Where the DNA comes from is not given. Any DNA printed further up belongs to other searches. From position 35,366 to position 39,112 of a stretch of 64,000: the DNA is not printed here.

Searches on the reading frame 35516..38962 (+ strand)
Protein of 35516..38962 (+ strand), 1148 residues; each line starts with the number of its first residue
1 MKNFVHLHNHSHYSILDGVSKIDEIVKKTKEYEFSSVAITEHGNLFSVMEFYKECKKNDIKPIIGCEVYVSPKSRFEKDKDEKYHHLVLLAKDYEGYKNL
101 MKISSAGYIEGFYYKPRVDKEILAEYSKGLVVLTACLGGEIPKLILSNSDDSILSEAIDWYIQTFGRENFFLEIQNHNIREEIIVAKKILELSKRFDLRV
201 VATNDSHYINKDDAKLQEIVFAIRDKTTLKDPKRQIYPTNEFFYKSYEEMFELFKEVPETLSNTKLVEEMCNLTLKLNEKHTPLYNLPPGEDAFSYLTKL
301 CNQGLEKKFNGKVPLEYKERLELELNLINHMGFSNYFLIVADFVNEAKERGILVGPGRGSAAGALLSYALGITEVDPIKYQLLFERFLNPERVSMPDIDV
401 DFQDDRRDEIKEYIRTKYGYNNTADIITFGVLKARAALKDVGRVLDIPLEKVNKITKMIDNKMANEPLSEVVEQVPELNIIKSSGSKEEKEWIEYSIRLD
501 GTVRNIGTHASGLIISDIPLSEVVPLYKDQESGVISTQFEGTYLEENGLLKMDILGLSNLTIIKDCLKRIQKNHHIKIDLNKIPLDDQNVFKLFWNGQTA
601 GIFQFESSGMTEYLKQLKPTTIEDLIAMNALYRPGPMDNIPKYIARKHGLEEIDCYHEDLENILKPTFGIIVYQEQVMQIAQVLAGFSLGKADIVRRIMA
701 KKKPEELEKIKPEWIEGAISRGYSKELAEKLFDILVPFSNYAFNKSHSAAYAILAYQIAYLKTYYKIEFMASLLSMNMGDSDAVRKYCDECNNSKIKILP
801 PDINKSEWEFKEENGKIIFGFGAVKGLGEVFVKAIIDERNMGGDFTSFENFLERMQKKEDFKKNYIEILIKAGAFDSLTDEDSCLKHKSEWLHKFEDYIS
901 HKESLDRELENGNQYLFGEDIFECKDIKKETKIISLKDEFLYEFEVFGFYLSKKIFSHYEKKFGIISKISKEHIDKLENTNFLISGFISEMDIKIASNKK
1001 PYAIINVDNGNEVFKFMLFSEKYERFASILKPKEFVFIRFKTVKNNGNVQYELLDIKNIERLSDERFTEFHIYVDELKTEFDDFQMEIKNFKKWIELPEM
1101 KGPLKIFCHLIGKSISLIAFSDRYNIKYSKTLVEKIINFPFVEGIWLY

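Call 9: search_protein_families(library=ncbifam, proteins=[window:35516-38962:+], max_evalue=1e-10)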
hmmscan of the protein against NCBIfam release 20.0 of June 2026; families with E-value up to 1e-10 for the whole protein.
window:35516-38962:+ (1148 aa): 13 families
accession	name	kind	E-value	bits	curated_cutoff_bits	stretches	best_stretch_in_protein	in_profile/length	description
NF004226.0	PRK05673.1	equivalog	0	1267.3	1002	1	3-1137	5-1135/1146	DNA polymerase III subunit alpha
NF005298.0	PRK06826.1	equivalog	0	1223.2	1260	1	2-1138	3-1141/1151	DNA polymerase III subunit alpha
TIGR00594.1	polc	superfamily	0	1200.5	434.35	1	4-1019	1-1022/1022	DNA polymerase III subunit alpha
NF005617.0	PRK07374.1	equivalog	1.4e-279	930.7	1653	1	3-1062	2-1083/1170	DNA polymerase III subunit alpha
NF005377.0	PRK06920.1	equivalog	1.3e-270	900.8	1806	1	3-1133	2-1092/1108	DNA polymerase III subunit alpha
NF005516.0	PRK07135.1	equivalog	2e-216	721.3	1084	2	204-1045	131-963/974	DNA polymerase III DnaE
NF007079.0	PRK09532.1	equivalog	5.1e-210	699.9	1525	1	3-745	2-778/876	DNA polymerase III subunit alpha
NF004550.0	PRK05898.1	equivalog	1.2e-208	695.7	1182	2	197-1004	134-921/971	DNA polymerase III subunit alpha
NF005582.0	PRK07279.1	equivalog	3e-194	647.9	1279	1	4-1067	2-969/1033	DNA polymerase III subunit alpha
NF004225.0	PRK05672.1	subfamily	4.1e-176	588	939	1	2-880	4-873/1047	error-prone DNA polymerase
NF001688.0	PRK00448.1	equivalog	1.3e-67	228.4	873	2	80-379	610-914/1445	PolC-type DNA polymerase III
TIGR01405.1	polC_Gram_pos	equivalog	1.4e-63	215.2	1043.45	1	77-378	373-678/1211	DNA polymerase III subunit alpha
NF005616.0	PRK07373.1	equivalog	6.2e-50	170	646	1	742-1062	37-363/449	DNA polymerase III subunit alpha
